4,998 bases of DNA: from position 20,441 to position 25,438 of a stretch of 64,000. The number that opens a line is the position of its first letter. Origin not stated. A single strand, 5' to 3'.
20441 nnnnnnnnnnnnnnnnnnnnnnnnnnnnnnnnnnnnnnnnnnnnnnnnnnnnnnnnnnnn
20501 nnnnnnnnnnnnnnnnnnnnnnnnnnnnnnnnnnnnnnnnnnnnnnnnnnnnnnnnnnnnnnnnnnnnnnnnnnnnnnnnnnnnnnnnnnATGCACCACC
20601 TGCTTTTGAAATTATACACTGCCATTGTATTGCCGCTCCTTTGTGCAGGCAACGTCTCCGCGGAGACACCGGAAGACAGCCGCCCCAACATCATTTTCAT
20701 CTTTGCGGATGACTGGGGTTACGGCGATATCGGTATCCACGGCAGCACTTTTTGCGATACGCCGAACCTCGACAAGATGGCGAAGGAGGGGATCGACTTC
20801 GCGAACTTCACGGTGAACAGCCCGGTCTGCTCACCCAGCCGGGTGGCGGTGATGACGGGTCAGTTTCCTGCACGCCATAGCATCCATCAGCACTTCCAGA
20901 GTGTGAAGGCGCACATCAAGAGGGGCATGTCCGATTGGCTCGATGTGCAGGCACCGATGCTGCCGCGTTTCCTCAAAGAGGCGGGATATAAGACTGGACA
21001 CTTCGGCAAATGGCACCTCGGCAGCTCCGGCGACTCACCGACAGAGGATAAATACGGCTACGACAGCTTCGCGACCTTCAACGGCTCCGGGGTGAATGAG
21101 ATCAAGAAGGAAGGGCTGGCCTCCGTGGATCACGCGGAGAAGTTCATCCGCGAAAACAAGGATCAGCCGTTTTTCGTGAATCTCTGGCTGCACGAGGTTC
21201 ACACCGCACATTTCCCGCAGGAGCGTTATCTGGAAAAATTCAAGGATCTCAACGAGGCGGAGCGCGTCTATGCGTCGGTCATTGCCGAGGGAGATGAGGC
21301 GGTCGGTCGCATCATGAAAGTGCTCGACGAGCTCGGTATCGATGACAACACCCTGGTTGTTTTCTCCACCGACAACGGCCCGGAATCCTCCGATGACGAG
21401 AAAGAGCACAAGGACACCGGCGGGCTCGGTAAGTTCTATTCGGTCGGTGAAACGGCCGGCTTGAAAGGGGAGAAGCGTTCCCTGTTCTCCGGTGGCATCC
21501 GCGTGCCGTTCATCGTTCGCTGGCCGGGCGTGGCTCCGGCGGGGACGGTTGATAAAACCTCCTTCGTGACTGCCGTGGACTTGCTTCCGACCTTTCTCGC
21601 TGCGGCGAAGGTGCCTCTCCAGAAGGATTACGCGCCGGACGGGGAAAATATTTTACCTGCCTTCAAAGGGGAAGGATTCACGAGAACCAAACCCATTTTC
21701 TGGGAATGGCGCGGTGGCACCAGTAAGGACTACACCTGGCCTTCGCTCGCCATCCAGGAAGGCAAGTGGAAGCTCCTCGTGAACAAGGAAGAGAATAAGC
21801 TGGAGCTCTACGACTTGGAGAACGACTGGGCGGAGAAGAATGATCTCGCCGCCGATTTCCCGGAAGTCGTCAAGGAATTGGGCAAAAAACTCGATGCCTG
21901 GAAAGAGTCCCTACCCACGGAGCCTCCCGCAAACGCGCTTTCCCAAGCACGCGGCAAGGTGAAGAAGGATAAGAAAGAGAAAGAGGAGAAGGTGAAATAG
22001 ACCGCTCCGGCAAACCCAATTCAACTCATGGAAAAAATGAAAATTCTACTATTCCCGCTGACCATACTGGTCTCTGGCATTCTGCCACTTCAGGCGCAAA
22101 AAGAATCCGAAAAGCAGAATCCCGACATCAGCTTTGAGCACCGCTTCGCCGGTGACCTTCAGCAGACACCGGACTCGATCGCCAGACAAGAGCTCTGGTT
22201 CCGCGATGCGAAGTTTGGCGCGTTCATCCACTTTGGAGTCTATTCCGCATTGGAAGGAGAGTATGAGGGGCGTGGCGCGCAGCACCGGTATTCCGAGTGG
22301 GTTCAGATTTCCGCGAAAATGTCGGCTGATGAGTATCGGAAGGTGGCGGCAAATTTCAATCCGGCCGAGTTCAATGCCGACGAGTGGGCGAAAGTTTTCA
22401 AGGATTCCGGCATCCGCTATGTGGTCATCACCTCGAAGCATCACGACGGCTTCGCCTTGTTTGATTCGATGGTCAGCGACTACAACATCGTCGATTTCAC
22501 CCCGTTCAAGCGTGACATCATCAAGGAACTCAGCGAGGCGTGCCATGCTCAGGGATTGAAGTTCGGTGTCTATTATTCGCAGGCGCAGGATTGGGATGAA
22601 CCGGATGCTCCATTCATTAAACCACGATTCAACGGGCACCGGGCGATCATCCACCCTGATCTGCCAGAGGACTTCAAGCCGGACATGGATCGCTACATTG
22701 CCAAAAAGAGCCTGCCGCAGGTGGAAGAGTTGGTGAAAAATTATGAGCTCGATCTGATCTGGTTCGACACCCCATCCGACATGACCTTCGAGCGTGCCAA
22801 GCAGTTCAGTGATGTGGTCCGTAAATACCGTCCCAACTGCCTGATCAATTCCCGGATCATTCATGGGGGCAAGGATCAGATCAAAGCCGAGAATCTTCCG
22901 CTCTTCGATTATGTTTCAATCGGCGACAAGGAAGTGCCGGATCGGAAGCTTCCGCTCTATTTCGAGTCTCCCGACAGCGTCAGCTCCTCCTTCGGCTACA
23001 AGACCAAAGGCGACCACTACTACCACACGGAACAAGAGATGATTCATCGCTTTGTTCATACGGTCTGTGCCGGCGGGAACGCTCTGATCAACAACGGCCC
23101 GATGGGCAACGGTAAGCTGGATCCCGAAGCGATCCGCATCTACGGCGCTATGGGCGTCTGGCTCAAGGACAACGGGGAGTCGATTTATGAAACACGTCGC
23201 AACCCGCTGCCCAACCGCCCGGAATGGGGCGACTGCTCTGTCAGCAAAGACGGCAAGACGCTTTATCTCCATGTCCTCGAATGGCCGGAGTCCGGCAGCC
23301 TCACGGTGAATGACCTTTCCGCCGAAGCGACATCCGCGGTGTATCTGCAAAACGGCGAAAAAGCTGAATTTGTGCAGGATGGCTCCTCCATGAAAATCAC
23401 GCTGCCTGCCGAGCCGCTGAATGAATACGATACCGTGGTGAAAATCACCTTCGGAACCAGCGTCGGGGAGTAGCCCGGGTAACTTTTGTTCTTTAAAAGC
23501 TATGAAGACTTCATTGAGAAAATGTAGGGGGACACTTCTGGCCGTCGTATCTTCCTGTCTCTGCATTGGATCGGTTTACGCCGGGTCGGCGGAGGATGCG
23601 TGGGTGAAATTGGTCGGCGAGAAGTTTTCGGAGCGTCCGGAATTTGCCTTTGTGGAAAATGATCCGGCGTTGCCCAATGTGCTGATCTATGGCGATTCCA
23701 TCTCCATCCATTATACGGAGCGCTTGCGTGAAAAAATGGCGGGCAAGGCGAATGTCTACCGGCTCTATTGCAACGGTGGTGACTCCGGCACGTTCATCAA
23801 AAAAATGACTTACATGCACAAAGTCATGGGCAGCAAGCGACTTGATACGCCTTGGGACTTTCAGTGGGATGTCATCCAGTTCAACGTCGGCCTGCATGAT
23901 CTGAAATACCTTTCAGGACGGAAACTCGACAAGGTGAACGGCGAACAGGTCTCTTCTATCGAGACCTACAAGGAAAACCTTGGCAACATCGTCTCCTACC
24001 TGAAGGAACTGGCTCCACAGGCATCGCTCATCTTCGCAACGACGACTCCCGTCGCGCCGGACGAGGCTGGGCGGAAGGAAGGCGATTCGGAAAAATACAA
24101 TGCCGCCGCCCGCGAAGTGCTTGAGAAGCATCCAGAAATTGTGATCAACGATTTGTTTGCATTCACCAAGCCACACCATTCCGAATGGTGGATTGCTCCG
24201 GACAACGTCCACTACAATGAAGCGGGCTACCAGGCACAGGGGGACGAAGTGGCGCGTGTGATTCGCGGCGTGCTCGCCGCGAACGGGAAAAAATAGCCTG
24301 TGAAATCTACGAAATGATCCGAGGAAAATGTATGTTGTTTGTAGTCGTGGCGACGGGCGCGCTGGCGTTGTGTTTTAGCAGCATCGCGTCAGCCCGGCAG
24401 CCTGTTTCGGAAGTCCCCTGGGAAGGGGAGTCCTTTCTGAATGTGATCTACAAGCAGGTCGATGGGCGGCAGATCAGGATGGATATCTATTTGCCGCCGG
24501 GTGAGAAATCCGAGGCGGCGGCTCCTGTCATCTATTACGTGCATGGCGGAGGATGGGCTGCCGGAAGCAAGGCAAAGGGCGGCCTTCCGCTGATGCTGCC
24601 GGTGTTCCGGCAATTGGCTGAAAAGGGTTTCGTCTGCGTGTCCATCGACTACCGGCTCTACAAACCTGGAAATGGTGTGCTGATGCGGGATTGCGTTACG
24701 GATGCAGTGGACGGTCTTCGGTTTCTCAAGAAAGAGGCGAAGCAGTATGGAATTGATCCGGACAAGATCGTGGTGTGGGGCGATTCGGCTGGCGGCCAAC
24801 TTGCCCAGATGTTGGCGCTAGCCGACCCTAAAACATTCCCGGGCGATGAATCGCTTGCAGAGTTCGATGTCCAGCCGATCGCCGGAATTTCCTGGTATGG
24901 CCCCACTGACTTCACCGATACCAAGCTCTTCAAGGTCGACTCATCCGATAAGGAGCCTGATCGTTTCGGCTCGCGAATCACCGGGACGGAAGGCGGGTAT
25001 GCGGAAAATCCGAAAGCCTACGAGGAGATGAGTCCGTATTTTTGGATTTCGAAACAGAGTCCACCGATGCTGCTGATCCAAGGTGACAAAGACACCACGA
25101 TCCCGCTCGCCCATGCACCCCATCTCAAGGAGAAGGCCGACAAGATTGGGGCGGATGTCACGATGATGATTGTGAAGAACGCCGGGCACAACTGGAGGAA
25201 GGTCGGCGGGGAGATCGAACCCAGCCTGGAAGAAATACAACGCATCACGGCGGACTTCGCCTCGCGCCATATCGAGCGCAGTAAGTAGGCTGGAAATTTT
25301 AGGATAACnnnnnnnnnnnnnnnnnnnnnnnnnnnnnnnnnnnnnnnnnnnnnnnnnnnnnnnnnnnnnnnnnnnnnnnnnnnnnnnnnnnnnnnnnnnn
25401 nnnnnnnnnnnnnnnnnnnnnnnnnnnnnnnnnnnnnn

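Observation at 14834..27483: Candidate regulon: sugar-domain sensor kinase + LuxR regulator and a 19-bp palindrome in front of all three downstream transcription units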

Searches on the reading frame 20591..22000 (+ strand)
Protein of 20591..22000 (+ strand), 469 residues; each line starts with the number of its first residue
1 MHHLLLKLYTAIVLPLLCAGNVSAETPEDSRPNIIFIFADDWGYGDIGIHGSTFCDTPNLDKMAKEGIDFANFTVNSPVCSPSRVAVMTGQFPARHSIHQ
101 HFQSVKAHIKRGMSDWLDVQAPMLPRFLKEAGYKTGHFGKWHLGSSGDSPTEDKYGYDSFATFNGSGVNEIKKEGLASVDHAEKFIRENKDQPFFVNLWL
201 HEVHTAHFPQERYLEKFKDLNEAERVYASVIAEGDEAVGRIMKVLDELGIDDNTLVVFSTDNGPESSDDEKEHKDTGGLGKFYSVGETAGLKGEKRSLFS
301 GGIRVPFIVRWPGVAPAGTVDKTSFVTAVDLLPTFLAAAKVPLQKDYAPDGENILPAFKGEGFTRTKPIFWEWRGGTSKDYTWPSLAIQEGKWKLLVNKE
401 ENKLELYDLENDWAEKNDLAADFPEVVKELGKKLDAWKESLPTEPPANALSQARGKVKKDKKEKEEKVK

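Call 6: search_protein_families(library=pfam, proteins=[window:20591-22000:+], max_evalue=0.01)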
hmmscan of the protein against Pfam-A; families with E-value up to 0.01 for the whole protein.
window:20591-22000:+ (469 aa): 4 families
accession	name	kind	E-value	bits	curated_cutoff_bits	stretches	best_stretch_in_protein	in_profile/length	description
PF00884.28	Sulfatase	-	2e-51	175.5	25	1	32-340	1-300/301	Sulfatase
PF16347.10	SGSH_C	-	1.5e-14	54.9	29.3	1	294-437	7-151/154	N-sulphoglucosamine sulphohydrolase, C-terminal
PF01663.27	Phosphodiest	-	7.8e-09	36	23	1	55-270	18-227/342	Type I phosphodiesterase / nucleotide pyrophosphatase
PF14707.11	Sulfatase_C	-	0.0017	19.3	30.9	1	405-445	57-100/127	C-terminal region of aryl-sulfatase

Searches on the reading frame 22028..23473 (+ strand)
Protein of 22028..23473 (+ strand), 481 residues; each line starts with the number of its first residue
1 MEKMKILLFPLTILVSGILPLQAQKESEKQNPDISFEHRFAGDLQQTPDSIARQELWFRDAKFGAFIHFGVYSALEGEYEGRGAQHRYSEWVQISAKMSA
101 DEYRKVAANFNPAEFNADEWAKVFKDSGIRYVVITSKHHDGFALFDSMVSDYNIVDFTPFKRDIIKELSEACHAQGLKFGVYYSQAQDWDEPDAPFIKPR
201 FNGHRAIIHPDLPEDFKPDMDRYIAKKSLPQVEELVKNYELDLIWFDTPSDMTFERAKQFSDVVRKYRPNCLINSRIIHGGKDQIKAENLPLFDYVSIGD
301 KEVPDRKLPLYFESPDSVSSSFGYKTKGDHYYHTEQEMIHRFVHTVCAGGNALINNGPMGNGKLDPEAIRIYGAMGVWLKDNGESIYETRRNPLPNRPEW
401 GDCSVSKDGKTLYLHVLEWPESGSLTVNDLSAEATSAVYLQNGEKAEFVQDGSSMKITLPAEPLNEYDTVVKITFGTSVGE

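Call 6: search_protein_families(library=pfam, proteins=[window:22028-23473:+], max_evalue=0.01)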
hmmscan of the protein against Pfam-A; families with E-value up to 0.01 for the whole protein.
window:22028-23473:+ (481 aa): 3 families
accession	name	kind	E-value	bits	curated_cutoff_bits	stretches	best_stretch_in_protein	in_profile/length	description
PF01120.23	Alpha_L_fucos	-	8e-82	275.9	25.2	1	44-384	14-345/345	Alpha-L-fucosidase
PF16757.11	Fucosidase_C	-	4.4e-05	24.4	25.6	1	406-468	13-78/88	Alpha-L-fucosidase C-terminal domain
PF14871.12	GHL6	-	7.4e-05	23.4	35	1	117-191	2-70/132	Hypothetical glycosyl hydrolase 6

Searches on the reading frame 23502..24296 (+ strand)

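Call 6: search_protein_families(library=pfam, proteins=[window:23502-24296:+], max_evalue=0.01)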
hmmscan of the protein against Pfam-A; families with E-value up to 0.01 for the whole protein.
window:23502-24296:+ (264 aa): 2 families
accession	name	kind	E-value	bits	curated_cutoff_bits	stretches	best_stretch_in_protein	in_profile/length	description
PF13472.12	Lipase_GDSL_2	-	1.8e-11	45.3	32.9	1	71-245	22-178/178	GDSL-like Lipase/Acylhydrolase family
PF00657.28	Lipase_GDSL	-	7.5e-08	33.2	23.6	1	84-250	39-208/208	GDSL-like Lipase/Acylhydrolase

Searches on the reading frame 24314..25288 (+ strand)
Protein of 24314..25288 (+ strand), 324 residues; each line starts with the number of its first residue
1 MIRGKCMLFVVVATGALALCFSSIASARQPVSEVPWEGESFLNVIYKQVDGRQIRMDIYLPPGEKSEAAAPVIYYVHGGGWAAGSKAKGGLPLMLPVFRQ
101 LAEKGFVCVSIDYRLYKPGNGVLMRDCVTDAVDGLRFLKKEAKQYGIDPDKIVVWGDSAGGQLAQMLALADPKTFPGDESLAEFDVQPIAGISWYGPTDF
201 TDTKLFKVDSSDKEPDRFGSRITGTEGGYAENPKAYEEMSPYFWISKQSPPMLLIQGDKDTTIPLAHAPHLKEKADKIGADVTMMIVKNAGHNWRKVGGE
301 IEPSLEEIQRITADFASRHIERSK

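Call 6: search_protein_families(library=pfam, proteins=[window:24314-25288:+], max_evalue=0.01)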
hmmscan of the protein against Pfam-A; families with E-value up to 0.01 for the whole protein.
window:24314-25288:+ (324 aa): 11 families
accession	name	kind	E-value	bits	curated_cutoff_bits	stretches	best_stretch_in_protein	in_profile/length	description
PF20434.5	BD-FAE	-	8.4e-45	153.3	26.8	1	56-274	1-214/215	BD-FAE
PF00326.27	Peptidase_S9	-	4.1e-19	69.4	22.6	2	227-297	120-192/213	Prolyl oligopeptidase family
PF07859.19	Abhydrolase_3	-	1.1e-17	65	25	1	74-294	2-208/210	alpha/beta hydrolase fold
PF00135.34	COesterase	-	2.2e-12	47.1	27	1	55-170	87-203/515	Carboxylesterase family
PF00756.26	Esterase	-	2.5e-06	27.9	22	0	143-176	108-141/251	Putative esterase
PF00561.26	Abhydrolase_1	-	7.4e-06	26.2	25.8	0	222-293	172-239/245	alpha/beta hydrolase fold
PF12697.13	Abhydrolase_6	-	2.9e-05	25.3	26.3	1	76-292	4-204/217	Alpha/beta hydrolase family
PF02230.22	Abhydrolase_2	-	0.00085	19.7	23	0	250-294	157-201/217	Phospholipase/Carboxylesterase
PF12146.15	Hydrolase_4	-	0.0026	17.5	27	0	96-174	22-100/239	Serine aminopeptidase, S33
PF01738.24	DLH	-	0.0028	17.7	21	0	247-294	141-188/217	Dienelactone hydrolase family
PF08386.16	Abhydrolase_4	-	0.0089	16.6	21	0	247-293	32-74/103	TAP-like protein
